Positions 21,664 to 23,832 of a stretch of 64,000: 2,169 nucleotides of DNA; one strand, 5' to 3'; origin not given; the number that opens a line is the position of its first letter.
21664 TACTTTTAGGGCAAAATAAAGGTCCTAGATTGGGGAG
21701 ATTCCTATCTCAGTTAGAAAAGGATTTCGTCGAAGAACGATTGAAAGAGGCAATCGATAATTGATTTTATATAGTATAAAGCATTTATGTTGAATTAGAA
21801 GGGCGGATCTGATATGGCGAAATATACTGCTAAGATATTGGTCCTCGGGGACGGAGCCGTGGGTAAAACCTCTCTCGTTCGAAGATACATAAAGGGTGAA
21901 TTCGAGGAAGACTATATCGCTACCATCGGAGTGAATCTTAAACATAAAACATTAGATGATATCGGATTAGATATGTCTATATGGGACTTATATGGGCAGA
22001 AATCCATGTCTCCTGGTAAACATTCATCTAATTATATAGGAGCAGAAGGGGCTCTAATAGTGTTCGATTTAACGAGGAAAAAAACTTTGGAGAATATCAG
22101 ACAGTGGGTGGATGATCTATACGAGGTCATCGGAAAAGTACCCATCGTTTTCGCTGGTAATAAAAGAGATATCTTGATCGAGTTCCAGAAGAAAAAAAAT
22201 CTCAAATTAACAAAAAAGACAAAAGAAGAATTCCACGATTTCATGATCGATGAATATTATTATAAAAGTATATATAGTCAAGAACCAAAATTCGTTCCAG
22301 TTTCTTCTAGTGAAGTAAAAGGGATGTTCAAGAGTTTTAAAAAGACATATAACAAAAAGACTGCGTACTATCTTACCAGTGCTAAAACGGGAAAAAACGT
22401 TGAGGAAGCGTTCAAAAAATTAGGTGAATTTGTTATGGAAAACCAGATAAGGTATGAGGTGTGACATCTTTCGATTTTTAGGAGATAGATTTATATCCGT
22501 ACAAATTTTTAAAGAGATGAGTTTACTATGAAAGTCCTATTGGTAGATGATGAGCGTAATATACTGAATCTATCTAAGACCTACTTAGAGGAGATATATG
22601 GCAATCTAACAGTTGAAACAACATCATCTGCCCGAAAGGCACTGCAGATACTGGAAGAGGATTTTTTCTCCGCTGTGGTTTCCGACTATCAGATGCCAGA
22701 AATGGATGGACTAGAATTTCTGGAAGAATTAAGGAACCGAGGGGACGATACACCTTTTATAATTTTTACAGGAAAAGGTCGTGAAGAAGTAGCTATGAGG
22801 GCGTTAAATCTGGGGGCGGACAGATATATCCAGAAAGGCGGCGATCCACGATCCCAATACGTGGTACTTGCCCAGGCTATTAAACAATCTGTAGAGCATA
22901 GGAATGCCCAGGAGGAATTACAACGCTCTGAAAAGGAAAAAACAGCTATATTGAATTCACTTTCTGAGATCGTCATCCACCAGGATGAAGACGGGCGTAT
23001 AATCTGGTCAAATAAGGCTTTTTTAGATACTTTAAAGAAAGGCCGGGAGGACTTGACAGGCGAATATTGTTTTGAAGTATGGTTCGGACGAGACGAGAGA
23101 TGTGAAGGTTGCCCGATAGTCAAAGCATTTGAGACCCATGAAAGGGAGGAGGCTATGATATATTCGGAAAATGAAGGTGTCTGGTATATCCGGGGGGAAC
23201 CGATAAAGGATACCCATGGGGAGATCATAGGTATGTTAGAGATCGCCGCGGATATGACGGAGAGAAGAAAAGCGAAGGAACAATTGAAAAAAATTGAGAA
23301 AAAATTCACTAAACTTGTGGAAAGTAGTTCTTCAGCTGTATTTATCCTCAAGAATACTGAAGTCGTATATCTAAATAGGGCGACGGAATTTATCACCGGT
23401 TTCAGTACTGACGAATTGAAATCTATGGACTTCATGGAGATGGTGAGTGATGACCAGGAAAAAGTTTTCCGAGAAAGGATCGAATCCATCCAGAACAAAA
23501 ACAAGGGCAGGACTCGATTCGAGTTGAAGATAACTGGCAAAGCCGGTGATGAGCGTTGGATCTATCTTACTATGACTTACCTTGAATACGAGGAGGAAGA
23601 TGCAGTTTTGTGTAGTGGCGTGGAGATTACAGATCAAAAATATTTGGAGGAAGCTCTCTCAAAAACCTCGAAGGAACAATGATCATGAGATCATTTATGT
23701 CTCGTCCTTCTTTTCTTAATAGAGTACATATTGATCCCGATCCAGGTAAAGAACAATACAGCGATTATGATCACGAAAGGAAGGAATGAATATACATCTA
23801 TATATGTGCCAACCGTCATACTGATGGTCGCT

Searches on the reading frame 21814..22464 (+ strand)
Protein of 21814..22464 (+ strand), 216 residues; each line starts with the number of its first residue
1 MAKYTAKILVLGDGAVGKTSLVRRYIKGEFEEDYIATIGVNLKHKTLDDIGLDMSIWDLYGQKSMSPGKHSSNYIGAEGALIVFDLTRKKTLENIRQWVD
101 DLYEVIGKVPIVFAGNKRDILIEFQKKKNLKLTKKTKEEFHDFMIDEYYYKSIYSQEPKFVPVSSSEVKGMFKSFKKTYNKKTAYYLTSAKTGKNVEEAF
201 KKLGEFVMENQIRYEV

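Call 4: search_protein_families(library=pfam, proteins=[window:21814-22464:+], max_evalue=1)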
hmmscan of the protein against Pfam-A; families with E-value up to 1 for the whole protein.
window:21814-22464:+ (216 aa): 9 families
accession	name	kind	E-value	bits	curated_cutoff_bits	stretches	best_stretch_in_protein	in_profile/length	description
PF00071.28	Ras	-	1.4e-32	113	21.6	1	7-205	1-158/162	Ras family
PF08477.19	Roc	-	3.5e-25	89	27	1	7-119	1-119/119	Ras of Complex, Roc, domain of DAPkinase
PF00025.27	Arf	-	1.8e-10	41.1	22.3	1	5-128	14-135/174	ADP-ribosylation factor family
PF04670.18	Gtr1_RagA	-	0.00028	20.8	22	1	7-156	1-163/232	Gtr1/RagA G protein conserved region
PF00009.33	GTP_EFTU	-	0.0089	16.1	26.5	1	77-203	93-182/188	Elongation factor Tu GTP binding domain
PF01926.29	MMR_HSR1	-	0.023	15.2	21.9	1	8-117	2-113/113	50S ribosome-binding GTPase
PF13173.12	AAA_14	-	0.033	14.6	27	1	9-117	6-99/129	AAA domain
PF13191.12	AAA_16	-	0.16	12.9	32.6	1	8-27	27-46/167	AAA ATPase domain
PF13401.12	AAA_22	-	0.25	12.1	27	0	8-50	8-48/130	AAA domain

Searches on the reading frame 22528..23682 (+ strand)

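Call 4: search_protein_families(library=pfam, proteins=[window:22528-23682:+], max_evalue=1)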
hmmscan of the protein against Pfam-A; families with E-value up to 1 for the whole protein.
window:22528-23682:+ (384 aa): 12 families
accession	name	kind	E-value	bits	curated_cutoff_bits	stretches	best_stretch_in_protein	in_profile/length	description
PF00072.30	Response_reg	-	1.4e-24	86.8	30.2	1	3-107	1-103/111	Response regulator receiver domain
PF13426.13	PAS_9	-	1.4e-20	73.9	27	2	148-245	4-103/103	PAS domain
PF08448.16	PAS_4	-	2.7e-19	69.9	23.1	2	142-247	1-109/110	PAS fold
PF00989.32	PAS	-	8.4e-17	61.7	22.6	2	261-360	4-106/113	PAS fold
PF08447.18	PAS_3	-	1.2e-07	32.4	25.6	1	280-362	2-85/89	PAS fold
PF13188.13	PAS_8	-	7.5e-07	29.3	21.8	2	140-179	5-41/65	PAS domain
PF18095.7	PAS_12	-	0.0074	16.3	22.6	1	267-346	57-132/153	UPF0242 C-terminal PAS-like domain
PF00407.25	Bet_v_1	-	0.018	15.4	22.4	1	296-327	50-81/151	Pathogenesis-related protein Bet v 1 family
PF13596.12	PAS_10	-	0.022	15.9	22.1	0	197-244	58-106/106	PAS domain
PF07201.16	HrpJ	-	0.044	14.5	25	1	102-136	72-104/166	HrpJ-like domain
PF17202.10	sCache_3_3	-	0.053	14.3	28.8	1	217-249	70-103/107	Single cache domain 3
PF23846.1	Cache_WalK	-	0.11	13.4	27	1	199-241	49-92/92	WalK sensor protein kinase Chache domain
